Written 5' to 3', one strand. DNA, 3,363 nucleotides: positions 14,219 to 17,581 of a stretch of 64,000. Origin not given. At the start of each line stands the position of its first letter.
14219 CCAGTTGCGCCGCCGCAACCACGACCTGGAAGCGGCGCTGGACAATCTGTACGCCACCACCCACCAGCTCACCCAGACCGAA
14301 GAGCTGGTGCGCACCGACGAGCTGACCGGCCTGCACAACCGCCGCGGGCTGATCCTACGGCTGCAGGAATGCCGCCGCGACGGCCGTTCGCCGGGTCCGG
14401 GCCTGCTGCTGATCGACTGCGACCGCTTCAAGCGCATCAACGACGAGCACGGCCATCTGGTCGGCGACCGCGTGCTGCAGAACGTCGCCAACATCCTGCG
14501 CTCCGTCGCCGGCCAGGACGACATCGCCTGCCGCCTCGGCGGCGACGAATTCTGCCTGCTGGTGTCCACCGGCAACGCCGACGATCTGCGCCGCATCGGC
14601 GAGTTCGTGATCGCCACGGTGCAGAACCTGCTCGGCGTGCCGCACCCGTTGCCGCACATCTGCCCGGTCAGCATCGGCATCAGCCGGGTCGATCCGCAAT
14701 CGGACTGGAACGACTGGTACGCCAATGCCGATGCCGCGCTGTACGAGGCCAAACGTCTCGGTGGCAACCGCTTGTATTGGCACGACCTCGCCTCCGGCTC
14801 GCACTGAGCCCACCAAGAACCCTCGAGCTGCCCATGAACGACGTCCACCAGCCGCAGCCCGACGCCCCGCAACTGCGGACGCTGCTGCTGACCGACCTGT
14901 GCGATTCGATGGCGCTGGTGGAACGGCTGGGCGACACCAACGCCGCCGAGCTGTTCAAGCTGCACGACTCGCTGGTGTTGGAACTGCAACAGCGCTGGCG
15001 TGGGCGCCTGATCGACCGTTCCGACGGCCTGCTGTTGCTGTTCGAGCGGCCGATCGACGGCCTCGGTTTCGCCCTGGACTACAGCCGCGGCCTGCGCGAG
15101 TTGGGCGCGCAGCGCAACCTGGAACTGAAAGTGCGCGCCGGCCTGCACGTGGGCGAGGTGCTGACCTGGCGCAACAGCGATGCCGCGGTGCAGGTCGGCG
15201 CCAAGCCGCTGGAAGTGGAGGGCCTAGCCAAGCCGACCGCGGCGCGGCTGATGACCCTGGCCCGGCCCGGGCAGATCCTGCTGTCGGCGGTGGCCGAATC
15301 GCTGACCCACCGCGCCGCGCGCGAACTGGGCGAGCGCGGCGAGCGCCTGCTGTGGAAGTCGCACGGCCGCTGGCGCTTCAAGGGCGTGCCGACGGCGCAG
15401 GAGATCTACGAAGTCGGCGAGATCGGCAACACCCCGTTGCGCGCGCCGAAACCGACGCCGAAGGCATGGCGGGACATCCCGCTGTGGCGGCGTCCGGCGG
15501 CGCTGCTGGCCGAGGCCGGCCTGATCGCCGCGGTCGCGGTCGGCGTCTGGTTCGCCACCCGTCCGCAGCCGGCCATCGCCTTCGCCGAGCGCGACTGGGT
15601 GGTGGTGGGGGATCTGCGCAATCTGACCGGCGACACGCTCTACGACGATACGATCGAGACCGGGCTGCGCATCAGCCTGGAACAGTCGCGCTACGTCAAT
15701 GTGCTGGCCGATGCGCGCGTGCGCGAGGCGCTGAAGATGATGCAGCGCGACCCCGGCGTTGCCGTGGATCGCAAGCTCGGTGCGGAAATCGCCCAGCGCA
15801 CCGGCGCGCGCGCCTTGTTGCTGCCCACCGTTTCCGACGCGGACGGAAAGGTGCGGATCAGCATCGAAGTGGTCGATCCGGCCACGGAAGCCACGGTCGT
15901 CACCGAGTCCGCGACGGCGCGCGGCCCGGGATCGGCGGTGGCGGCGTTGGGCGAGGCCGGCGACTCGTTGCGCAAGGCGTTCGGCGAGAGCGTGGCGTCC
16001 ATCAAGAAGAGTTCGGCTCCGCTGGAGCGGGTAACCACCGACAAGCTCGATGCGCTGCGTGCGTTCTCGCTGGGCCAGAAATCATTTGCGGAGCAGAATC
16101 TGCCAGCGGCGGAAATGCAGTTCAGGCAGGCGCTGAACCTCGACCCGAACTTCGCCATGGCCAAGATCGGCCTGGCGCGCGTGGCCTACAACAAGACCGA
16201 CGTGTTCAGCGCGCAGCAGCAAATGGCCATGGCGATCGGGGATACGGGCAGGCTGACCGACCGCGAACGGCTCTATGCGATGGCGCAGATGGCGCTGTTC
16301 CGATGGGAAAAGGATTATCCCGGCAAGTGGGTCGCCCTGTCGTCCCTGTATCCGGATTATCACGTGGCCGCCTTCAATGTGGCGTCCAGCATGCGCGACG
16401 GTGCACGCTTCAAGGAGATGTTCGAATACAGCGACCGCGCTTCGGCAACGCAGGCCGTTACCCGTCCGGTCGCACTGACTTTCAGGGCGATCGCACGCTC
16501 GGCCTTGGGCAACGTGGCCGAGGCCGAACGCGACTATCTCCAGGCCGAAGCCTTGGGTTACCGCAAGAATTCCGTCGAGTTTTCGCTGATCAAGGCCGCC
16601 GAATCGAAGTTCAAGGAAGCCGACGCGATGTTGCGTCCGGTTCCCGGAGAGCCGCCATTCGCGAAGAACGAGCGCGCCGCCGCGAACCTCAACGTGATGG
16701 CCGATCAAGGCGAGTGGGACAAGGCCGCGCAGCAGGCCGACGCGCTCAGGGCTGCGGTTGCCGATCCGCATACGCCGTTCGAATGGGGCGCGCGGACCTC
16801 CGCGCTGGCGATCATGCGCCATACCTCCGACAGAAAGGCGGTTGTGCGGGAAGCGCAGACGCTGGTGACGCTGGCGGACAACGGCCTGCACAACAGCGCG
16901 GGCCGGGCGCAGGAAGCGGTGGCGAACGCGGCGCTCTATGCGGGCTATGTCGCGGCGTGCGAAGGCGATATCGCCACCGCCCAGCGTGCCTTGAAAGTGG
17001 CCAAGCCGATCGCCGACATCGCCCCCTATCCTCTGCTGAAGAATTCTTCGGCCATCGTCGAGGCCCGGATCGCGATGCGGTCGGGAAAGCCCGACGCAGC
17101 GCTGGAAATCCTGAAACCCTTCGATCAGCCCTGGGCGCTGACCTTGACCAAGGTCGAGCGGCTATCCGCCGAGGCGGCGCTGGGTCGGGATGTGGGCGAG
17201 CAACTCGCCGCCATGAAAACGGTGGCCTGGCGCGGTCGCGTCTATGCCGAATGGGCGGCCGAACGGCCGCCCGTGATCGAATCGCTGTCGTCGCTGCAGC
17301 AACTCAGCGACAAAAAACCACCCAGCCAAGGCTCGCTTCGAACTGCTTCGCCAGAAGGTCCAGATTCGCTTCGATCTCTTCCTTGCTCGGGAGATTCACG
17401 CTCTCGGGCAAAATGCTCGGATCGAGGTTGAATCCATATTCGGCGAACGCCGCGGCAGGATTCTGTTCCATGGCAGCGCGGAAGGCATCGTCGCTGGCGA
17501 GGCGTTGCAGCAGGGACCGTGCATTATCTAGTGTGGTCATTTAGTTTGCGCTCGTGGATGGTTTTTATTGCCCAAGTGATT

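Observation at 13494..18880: Lower-GC compositional island joins the cNMP/c-di-GMP signalling pair to the RiPP-like pair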

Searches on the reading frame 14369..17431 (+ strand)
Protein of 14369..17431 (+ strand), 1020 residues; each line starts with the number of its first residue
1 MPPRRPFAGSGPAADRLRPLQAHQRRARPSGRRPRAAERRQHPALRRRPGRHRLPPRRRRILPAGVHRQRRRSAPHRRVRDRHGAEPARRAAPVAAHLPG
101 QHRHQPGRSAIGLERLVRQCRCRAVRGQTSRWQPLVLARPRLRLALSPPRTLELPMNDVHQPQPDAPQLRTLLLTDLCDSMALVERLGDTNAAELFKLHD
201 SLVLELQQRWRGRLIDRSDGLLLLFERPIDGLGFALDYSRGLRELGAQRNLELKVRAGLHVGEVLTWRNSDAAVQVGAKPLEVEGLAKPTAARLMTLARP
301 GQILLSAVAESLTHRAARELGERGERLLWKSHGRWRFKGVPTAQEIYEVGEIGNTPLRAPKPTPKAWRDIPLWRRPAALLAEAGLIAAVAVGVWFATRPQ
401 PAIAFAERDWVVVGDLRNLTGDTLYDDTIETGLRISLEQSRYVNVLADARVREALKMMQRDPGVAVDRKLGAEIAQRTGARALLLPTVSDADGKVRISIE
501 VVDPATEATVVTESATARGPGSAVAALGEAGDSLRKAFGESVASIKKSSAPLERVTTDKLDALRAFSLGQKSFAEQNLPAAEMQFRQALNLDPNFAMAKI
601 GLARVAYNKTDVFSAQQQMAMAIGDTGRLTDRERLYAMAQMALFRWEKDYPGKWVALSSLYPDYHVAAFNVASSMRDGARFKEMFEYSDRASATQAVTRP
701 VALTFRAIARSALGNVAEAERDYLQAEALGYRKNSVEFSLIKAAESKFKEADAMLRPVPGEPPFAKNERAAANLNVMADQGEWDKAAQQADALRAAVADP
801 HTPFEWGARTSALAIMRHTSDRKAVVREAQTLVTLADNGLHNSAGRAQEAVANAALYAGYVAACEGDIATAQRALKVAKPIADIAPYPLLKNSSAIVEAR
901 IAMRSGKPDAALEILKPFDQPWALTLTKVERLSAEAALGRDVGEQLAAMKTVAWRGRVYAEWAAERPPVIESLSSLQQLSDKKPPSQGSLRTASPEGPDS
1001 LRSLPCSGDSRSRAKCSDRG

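Call 7: search_protein_families(library=ncbifam, proteins=[window:14369-17431:+], max_evalue=0.01)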
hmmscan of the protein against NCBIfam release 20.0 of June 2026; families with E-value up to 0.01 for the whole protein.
window:14369-17431:+ (1020 aa): 3 families
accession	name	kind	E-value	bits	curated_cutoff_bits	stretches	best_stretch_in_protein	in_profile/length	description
TIGR04510.1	mod_pep_cyc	subfamily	1.3e-283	943.5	400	1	166-965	2-799/814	putative peptide modification system cyclase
NF058673.1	LipAdnlyCyLipJMY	equivalog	3.2e-14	52.5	800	1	169-338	295-447/449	bifunctional lipase/adenylate cyclase LipJ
TIGR02917.1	PEP_TPR_lipo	equivalog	1.2e-05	23.4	312.2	1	562-622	465-525/899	XrtA/PEP-CTERM system TPR-repeat protein PrsT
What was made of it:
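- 14834..17431 (+): Receptor-type class III cyclase (865 aa; TIGR04510); counterpart of the guanylate cyclase XC_0250; a mosaic gene. TIGR04510 at 943 bits against a cutoff of 400 (call 7).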

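Call 8: search_protein_families(library=pfam, proteins=[window:14369-17431:+], max_evalue=0.01)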
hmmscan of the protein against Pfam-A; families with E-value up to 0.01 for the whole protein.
window:14369-17431:+ (1020 aa): 1 family
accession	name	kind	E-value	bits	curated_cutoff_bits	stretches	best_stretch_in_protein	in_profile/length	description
PF07721.20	TPR_4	-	0.0083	17.1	27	0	700-721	1-22/26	Tetratricopeptide repeat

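Call 20: find_homologous_proteins(query=window:14834-17431:+, max_evalue=1e-20)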
Query window:14834-17431:+ (865 aa): 2402 proteins with E <= 1e-20 among 8000 candidates; the best 120 are listed.
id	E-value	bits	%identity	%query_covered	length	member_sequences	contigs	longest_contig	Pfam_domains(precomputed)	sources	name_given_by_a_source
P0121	0.0e+0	1801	95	100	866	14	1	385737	-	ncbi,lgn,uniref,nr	ncbi:putative peptide modification system cyclase [Xanthomonas sp. JAI131]|uniref:putative peptide m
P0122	0.0e+0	1546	82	100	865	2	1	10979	-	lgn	-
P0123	0.0e+0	1153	66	93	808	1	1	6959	PF00515.35,PF07719.24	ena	-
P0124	0.0e+0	1125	65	94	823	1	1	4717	-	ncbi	-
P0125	0.0e+0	1121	64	94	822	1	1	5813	PF07719.24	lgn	-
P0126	0.0e+0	1109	63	95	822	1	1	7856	PF13432.13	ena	-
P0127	0.0e+0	1061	63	93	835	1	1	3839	PF00515.35,PF07719.24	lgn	-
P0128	0.0e+0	1027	60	92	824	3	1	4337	-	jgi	jgi:putative peptide modification system cyclase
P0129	0.0e+0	1025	61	94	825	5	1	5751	-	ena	-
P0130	0.0e+0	1021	60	95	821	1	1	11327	PF00515.35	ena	-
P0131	0.0e+0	1016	59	95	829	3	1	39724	PF13432.13,PF07719.24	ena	-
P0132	0.0e+0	1014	59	95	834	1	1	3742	PF13432.13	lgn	-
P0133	0.0e+0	1013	58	95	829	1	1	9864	PF00515.35,PF13432.13,PF07719.24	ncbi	-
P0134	0.0e+0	1012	60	95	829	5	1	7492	PF00515.35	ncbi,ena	ncbi:MAG TPA: putative peptide modification system cyclase [Lysobacter sp.]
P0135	1.9e-298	1011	59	96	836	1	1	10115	PF07719.24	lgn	-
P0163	2.8e-229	782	54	88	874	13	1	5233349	PF13176.13,PF13181.13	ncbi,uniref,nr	ncbi:putative peptide modification system cyclase [Xanthomonas sp. GW]|uniref:putative peptide modif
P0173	2.8e-223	762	53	88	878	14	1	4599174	PF00515.35,PF13432.13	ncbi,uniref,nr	ncbi:putative peptide modification system cyclase [Xanthomonas translucens]|uniref:putative peptide 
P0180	3.1e-220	752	50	93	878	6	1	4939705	PF14559.13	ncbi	ncbi:putative peptide modification system cyclase [Xanthomonas sacchari]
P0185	1.1e-216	740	50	93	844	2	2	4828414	-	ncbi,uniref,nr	ncbi:putative peptide modification system cyclase [Xanthomonas sp. A2111]|uniref:Peptide modificatio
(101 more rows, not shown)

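Call 22: find_encoding_contigs(protein=P0173, flank=8000, max_places=2)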
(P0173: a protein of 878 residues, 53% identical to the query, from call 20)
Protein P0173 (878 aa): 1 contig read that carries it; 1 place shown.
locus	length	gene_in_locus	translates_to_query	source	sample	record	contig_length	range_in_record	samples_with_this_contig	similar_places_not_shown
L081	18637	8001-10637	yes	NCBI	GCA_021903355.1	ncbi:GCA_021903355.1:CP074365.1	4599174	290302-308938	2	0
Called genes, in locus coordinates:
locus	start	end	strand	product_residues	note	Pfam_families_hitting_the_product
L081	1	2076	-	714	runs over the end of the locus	-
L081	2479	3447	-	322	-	PF00126:HTH_1, PF03466:LysR_substrate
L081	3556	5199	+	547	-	PF20656:MS_N, PF03328:HpcH_HpaI (faint), PF01274:MS_TIM-barrel, PF22484:DUF6986 (weak), PF20659:MS_C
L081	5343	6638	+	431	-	PF00463:ICL, PF13714:PEP_mutase, PF00463:ICL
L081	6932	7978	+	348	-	PF00027:cNMP_binding, PF00990:GGDEF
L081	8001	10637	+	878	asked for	PF00515:TPR_1 (faint), PF13432:TPR_16 (faint)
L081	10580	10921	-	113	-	-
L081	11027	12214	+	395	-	PF00881:Nitroreductase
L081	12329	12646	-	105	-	PF11101:DUF2884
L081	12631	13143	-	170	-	PF11101:DUF2884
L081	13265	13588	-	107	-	-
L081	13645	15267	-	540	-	PF00916:Sulfate_transp, PF01740:STAS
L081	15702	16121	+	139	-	-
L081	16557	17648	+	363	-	PF11379:DUF3182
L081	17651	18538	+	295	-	PF01738:DLH (faint), PF00561:Abhydrolase_1 (faint), PF12146:Hydrolase_4 (faint), PF12697:Abhydrolase_6, PF00326:Peptidase_S9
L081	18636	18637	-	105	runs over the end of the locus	-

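Call 23: find_encoding_contigs(protein=P0180, flank=8000, max_places=2)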
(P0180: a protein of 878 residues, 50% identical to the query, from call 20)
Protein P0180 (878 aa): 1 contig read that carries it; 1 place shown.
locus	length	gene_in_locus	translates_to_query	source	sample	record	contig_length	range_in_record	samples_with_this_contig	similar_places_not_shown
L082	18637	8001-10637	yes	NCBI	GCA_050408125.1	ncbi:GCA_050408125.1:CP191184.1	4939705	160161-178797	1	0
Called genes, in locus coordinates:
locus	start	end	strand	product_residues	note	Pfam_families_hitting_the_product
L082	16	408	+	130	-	-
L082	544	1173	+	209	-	PF10502:Peptidase_S26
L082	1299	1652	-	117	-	PF00903:Glyoxalase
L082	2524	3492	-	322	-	PF00126:HTH_1, PF03466:LysR_substrate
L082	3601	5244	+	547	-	PF20656:MS_N (weak), PF03328:HpcH_HpaI (faint), PF01274:MS_TIM-barrel, PF22484:DUF6986 (weak), PF20659:MS_C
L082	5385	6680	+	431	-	PF00463:ICL, PF13714:PEP_mutase, PF00463:ICL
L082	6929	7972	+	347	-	PF00027:cNMP_binding, PF00990:GGDEF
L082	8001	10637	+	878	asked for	PF14559:TPR_19 (faint)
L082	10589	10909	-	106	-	-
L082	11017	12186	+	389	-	PF00881:Nitroreductase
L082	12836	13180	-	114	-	-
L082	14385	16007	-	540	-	PF00916:Sulfate_transp, PF01740:STAS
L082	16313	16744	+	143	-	-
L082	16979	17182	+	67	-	-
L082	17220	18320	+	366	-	PF11379:DUF3182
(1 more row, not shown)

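Call 35: search_protein_families(library=ncbifam, proteins=[L081:8001-10637:+, L081:10580-10921:-, L081:11027-12214:+], max_evalue=0.01)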
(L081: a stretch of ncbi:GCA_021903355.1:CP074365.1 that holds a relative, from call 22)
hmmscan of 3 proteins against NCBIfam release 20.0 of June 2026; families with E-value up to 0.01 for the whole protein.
L081:8001-10637:+ (878 aa): 6 families
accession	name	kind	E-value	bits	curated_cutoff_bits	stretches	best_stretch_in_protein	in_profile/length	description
TIGR04510.1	mod_pep_cyc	subfamily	0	1231.6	400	1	11-825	2-813/814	putative peptide modification system cyclase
NF058673.1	LipAdnlyCyLipJMY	equivalog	2.4e-14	52.9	800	1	14-183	295-447/449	bifunctional lipase/adenylate cyclase LipJ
TIGR02521.1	type_IV_pilW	equivalog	4.4e-07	29.7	154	2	481-601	70-193/234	type IV pilus biogenesis/stability protein PilW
NF033762.1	social_mot_Tgl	equivalog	4.9e-07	29.3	225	1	410-571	34-196/252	social motility TPR repeat lipoprotein Tgl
TIGR02552.1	LcrH_SycD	equivalog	0.00056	19.6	104.8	0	411-472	56-117/136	SycD/LcrH family type III secretion system chaperone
NF040959.1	MamA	equivalog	0.0011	18.4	200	1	388-468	119-200/204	magnetosome protein MamA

L081:10580-10921:- (113 aa): 2 families
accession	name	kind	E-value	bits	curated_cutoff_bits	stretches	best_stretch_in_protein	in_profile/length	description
TIGR04509.1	mod_pep_NH_fam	subfamily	2.5e-35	120.4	34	1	8-104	1-87/87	NHLP-related RiPP peptide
NF038399.1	NH_RiPP_Os17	domain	2e-06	27.8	40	1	16-53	5-42/63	Os1348 family NHLP clan protein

L081:11027-12214:+ (395 aa): 2 families
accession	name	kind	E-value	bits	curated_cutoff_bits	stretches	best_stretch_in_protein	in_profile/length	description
TIGR04511.1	SagB_rel_DH_2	exception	2.1e-178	593.2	240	1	3-382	1-380/380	putative peptide maturation dehydrogenase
TIGR03605.1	antibiot_sagB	domain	3.9e-31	107.9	78.4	1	200-369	5-172/173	SagB family peptide dehydrogenase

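Call 73: find_encoding_contigs(protein=P0185, flank=6000, max_places=1)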
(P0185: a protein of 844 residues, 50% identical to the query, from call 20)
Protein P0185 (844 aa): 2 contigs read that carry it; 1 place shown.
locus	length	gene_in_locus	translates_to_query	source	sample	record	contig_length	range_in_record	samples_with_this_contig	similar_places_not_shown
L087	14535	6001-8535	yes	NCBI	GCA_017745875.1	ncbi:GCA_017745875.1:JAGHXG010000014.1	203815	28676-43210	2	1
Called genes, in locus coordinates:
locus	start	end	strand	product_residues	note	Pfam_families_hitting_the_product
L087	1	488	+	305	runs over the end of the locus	PF00126:HTH_1, PF03466:LysR_substrate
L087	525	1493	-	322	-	PF00126:HTH_1, PF03466:LysR_substrate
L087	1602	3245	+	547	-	PF20656:MS_N (weak), PF03328:HpcH_HpaI (faint), PF01274:MS_TIM-barrel, PF22484:DUF6986 (weak), PF20659:MS_C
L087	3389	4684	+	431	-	PF00463:ICL, PF13714:PEP_mutase, PF00463:ICL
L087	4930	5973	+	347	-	PF00027:cNMP_binding, PF00990:GGDEF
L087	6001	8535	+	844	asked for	-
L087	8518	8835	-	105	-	-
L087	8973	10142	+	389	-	PF00881:Nitroreductase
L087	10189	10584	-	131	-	-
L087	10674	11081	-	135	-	-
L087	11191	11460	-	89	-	-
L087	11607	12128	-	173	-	PF00665:rve, PF13683:rve_3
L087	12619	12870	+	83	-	PF00881:Nitroreductase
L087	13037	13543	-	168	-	PF07883:Cupin_2 (weak)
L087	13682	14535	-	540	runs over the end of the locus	PF00916:Sulfate_transp, PF16983:MFS_MOT1 (weak), PF01740:STAS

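Call 74: find_encoding_contigs(protein=P0163, flank=6000, max_places=1)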
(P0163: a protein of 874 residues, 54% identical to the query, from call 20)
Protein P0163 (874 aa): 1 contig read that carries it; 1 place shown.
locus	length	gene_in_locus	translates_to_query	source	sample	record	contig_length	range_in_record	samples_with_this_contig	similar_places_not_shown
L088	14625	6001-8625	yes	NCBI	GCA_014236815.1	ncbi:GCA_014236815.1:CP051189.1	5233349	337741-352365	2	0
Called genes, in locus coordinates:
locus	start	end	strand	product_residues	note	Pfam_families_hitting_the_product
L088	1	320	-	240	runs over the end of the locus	PF20240:DUF6597, PF12833:HTH_18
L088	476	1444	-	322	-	PF00126:HTH_1, PF03466:LysR_substrate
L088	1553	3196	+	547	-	PF20656:MS_N, PF03328:HpcH_HpaI (faint), PF01274:MS_TIM-barrel, PF22484:DUF6986 (weak), PF20659:MS_C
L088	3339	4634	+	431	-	PF00463:ICL, PF13714:PEP_mutase, PF00463:ICL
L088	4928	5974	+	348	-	PF00027:cNMP_binding, PF00990:GGDEF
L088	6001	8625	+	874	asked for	PF13176:TPR_7 (faint), PF13181:TPR_8 (faint)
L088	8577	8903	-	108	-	-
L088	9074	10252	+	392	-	PF00881:Nitroreductase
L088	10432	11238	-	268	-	PF11101:DUF2884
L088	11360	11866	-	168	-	PF07883:Cupin_2 (weak)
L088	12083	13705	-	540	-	PF00916:Sulfate_transp, PF01740:STAS, PF13466:STAS_2 (weak)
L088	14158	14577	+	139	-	-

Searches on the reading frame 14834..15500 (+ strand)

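Call 55: search_solved_structures(query=window:14834-15500:+, max_evalue=0.01, show_alignments=2)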
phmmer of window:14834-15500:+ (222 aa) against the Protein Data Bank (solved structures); distinct sequences matched with E-value up to 0.01: 5.
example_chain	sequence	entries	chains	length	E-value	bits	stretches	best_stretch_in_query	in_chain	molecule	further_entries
1ybt_A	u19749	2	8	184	3.5e-13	52.9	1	13-182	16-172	hydrolase, alpha/beta hydrolase fold family | lipJ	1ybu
4wp3_A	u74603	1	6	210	1.4e-12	51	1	16-110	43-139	Ma1120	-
4wp8_A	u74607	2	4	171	1.8e-12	50.6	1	16-110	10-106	Ma1120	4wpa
5d0g_A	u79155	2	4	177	1.9e-12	50.5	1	16-110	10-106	Cyclase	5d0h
4wp9_A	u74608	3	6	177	1.9e-12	50.5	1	16-110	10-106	Ma1120 | Cyclase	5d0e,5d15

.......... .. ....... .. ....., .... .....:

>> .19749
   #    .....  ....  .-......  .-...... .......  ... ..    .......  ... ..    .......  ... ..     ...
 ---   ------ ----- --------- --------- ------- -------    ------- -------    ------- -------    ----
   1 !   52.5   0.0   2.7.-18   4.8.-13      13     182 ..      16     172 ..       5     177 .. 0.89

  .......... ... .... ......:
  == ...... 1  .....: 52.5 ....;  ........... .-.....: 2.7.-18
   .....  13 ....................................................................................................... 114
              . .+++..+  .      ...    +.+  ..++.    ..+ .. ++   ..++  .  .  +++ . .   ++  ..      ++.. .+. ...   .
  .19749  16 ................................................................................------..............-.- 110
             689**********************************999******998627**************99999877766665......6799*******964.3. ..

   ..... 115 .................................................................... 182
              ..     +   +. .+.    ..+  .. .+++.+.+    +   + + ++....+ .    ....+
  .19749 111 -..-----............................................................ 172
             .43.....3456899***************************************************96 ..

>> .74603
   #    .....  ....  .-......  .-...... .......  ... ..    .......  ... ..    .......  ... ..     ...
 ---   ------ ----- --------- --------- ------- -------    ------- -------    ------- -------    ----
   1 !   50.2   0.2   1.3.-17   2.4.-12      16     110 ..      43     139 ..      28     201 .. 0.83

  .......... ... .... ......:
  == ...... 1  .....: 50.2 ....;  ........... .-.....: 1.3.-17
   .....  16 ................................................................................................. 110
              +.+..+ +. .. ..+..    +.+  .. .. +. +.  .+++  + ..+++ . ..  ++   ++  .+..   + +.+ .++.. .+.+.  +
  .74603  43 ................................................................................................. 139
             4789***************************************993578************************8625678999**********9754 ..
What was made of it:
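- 14864..15463 (+): Cytoplasmic cyclase catalytic domain (aa 11-210); conserved part. Matches the Rv1900c and Ma1120 cyclase domains in the PDB (call 55).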
